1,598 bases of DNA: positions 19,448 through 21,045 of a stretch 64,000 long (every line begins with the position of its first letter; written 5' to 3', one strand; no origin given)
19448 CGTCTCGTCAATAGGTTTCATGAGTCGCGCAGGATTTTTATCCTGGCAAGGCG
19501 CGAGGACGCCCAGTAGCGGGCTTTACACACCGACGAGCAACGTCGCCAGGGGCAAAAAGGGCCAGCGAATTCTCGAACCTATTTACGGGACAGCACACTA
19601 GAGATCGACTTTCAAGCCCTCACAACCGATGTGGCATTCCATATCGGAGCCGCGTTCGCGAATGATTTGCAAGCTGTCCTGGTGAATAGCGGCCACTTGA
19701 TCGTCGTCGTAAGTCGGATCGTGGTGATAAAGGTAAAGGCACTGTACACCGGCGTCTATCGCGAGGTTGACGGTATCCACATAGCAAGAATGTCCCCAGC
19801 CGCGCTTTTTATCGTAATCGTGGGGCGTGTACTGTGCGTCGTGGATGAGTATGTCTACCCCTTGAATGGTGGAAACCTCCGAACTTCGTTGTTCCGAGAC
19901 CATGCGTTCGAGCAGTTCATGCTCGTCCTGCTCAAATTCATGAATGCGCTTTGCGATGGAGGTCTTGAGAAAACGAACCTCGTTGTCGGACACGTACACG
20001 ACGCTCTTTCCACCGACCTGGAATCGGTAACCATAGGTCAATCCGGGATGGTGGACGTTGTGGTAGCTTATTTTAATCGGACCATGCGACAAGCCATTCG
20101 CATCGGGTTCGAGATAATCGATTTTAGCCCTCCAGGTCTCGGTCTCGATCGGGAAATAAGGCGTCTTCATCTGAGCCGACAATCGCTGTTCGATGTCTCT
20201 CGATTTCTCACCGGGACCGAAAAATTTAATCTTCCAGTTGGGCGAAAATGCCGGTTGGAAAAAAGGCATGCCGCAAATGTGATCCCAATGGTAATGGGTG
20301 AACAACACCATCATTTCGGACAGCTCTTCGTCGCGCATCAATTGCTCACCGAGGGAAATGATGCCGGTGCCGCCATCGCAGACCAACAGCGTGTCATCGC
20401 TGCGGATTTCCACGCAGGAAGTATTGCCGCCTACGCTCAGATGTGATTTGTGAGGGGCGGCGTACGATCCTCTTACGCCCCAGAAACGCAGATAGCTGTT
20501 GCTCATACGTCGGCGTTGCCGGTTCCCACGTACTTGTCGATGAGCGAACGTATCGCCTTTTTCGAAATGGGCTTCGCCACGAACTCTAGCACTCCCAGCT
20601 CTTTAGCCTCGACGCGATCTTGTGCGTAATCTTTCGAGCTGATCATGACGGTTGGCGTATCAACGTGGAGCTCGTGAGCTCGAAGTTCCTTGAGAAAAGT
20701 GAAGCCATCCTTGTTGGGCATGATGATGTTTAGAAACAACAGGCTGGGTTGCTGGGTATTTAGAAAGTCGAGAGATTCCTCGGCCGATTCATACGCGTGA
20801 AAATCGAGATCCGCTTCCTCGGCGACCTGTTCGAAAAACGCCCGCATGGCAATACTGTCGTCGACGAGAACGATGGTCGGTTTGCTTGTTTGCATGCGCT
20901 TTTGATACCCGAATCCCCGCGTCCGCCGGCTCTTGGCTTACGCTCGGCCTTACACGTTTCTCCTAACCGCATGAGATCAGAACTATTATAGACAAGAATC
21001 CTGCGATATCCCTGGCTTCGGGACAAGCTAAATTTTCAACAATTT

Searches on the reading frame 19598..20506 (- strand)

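Call 21: search_protein_families(library=pfam, proteins=[window:19598-20506:-], max_evalue=0.001)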
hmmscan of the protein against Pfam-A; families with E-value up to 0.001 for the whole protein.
window:19598-20506:- (302 aa): 2 families
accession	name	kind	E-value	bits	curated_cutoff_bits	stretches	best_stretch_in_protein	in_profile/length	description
PF12706.13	Lactamase_B_2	-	3.4e-12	46.8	27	1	66-176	33-144/200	Beta-lactamase superfamily domain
PF00753.33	Lactamase_B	-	1.5e-06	28.8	22.7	1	27-174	4-149/196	Metallo-beta-lactamase superfamily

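Call 37: search_protein_families(library=ncbifam, proteins=[window:19598-20506:-], max_evalue=0.001)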
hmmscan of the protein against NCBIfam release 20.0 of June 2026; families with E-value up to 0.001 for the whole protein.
window:19598-20506:- (302 aa): 7 families
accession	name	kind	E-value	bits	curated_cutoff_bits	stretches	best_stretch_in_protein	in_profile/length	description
TIGR02651.1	RNase_Z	equivalog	8.3e-18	64.5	292.95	2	208-277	214-283/302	ribonuclease Z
NF000801.0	PRK00055.1-3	equivalog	9.6e-16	57.7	252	2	29-203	20-197/307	ribonuclease Z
NF002558.0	PRK02126.1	subfamily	7.5e-12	44.9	315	2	211-276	262-326/345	ribonuclease Z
NF041851.1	cyc_nuc_deg_phdiest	equivalog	1.1e-08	34.8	400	1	36-176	26-165/253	cyclic nucleotide-degrading phosphodiesterase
NF000800.0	PRK00055.1-1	equivalog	2.9e-07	29.8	398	1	212-281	221-290/305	ribonuclease Z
TIGR02649.1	true_RNase_BN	exception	5e-06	25.7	563.7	1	212-275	220-283/304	ribonuclease BN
TIGR03307.1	PhnP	equivalog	3.8e-05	23.2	272.25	0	30-98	38-99/249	phosphonate metabolism protein PhnP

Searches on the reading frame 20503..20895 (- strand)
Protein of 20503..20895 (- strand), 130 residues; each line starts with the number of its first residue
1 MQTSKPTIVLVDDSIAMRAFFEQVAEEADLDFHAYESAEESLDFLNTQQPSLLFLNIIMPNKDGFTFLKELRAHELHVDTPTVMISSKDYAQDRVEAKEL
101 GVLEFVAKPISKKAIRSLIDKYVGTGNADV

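Call 21: search_protein_families(library=pfam, proteins=[window:20503-20895:-], max_evalue=0.001)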
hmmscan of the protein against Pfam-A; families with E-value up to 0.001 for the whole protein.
window:20503-20895:- (130 aa): 1 family
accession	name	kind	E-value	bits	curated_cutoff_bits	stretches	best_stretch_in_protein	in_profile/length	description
PF00072.30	Response_reg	-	2.9e-21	76.1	30.2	1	8-119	1-110/111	Response regulator receiver domain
